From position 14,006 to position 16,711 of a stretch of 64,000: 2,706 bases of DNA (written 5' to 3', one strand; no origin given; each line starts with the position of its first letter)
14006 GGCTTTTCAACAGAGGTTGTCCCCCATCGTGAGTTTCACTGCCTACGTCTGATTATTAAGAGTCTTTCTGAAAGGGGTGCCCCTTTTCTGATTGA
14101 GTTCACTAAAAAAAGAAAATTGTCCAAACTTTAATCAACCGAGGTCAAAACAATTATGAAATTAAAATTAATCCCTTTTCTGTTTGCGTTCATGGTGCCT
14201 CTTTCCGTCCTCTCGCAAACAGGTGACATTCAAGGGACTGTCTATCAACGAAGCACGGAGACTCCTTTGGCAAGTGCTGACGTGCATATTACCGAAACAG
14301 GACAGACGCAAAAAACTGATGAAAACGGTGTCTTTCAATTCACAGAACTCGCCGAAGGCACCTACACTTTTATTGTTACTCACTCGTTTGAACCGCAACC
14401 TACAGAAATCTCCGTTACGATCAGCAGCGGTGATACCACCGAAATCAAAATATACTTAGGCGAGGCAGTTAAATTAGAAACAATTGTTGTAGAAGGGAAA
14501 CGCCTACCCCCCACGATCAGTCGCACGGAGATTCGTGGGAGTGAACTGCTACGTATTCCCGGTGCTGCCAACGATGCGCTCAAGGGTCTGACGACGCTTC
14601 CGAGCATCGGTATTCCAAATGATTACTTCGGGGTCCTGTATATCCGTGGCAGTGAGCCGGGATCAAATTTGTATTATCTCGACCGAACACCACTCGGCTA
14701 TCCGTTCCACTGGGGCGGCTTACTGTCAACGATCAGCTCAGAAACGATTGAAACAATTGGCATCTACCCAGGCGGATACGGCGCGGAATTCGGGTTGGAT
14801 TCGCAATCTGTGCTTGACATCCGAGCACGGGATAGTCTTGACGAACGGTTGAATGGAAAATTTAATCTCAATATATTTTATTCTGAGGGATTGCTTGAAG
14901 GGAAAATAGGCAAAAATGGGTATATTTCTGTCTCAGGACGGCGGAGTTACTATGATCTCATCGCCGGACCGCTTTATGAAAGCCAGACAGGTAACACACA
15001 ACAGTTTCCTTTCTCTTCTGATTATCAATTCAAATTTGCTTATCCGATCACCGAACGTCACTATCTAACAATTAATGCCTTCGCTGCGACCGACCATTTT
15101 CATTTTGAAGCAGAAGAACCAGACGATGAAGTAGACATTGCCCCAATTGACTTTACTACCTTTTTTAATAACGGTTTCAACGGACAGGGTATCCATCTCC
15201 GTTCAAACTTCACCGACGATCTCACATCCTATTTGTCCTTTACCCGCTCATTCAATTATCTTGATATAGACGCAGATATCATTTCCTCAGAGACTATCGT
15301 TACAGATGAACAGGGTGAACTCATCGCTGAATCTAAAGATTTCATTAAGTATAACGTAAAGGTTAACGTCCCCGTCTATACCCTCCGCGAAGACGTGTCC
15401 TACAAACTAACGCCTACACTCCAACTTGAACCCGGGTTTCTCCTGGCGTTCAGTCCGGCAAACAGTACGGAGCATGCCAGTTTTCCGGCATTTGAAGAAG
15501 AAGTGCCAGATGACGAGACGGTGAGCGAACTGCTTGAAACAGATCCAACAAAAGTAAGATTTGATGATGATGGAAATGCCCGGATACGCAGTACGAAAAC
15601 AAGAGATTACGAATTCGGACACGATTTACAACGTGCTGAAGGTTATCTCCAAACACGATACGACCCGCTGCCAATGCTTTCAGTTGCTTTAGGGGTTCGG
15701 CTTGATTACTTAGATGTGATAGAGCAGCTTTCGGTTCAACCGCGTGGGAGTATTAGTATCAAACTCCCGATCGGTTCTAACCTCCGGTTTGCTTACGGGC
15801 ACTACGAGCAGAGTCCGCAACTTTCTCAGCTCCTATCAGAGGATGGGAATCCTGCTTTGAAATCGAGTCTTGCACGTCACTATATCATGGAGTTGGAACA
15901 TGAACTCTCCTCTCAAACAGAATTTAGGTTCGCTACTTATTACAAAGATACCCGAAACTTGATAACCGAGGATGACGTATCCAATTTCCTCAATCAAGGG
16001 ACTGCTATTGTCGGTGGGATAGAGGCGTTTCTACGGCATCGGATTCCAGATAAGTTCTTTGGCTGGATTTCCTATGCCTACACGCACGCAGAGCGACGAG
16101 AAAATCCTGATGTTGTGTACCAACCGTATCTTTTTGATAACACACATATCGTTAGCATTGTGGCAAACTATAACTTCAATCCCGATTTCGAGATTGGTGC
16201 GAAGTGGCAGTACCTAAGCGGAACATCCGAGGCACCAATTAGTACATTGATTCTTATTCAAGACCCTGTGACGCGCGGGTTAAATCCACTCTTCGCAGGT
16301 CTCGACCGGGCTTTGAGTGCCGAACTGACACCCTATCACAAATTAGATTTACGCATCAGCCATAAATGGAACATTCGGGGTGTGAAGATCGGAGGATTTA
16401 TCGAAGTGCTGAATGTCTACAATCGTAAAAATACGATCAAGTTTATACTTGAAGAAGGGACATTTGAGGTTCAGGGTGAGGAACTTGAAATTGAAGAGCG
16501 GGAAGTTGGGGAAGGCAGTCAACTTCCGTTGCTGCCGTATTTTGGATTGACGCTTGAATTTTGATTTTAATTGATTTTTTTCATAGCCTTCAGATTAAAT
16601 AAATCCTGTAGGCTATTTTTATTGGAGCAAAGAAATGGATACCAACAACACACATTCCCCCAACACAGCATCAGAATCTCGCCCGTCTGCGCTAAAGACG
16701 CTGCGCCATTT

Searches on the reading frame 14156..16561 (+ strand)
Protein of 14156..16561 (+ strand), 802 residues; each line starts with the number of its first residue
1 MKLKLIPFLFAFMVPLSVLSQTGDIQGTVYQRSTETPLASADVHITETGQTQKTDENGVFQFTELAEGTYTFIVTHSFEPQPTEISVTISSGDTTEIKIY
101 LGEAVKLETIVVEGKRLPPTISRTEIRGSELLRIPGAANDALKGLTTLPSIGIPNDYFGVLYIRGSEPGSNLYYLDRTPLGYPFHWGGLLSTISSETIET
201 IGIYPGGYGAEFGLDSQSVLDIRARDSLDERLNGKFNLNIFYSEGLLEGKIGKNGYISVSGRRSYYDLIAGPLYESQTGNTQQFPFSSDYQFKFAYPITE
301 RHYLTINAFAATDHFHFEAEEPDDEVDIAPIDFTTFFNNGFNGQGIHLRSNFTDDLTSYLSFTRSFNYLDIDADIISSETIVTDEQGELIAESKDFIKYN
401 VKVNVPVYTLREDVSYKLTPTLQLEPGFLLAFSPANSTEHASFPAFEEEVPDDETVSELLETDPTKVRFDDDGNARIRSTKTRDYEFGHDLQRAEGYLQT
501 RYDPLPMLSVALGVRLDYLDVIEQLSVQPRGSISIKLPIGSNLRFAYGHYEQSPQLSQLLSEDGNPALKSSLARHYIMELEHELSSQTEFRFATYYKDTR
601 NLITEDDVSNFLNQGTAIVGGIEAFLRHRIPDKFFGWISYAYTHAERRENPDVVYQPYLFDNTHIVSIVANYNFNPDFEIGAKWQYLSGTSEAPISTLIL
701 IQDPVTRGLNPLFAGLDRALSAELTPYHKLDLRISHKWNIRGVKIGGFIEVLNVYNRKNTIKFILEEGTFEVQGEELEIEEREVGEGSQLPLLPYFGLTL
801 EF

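Call 10: search_protein_families(library=pfam, proteins=[window:14156-16561:+], max_evalue=0.001)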
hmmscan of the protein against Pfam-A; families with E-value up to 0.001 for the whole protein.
window:14156-16561:+ (802 aa): 5 families
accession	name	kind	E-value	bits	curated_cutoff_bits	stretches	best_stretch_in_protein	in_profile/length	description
PF13715.12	CarbopepD_reg_2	-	3.3e-13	49.9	32.2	1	25-112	1-88/88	CarboxypepD_reg-like domain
PF13620.12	CarboxypepD_reg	-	5.1e-11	43.2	32.3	1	25-101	2-81/82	Carboxypeptidase regulatory-like domain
PF07715.20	Plug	-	3.9e-05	24.5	23.9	1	139-215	26-102/107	TonB-dependent Receptor Plug Domain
PF17210.9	SdrD_B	-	0.00011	22.8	29.7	1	31-84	17-71/112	SdrD B-like domain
PF17802.7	SpaA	-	0.00041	20.9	23.1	0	30-98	8-86/91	Prealbumin-like fold domain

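Call 77: search_protein_families(library=ncbifam, proteins=[window:14156-16561:+], max_evalue=0.001)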
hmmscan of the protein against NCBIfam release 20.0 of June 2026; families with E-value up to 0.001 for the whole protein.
window:14156-16561:+ (802 aa): 2 families
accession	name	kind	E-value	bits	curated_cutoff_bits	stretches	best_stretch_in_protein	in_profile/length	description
NF052345.1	S_layer_anammox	exception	8e-08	30.1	1400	1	20-110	1310-1400/1596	Kustd1514 family S-layer glycoprotein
NF007926.1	PRK10641.1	equivalog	1.4e-05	23.9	836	1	545-645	409-509/617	TonB-dependent vitamin B12 receptor BtuB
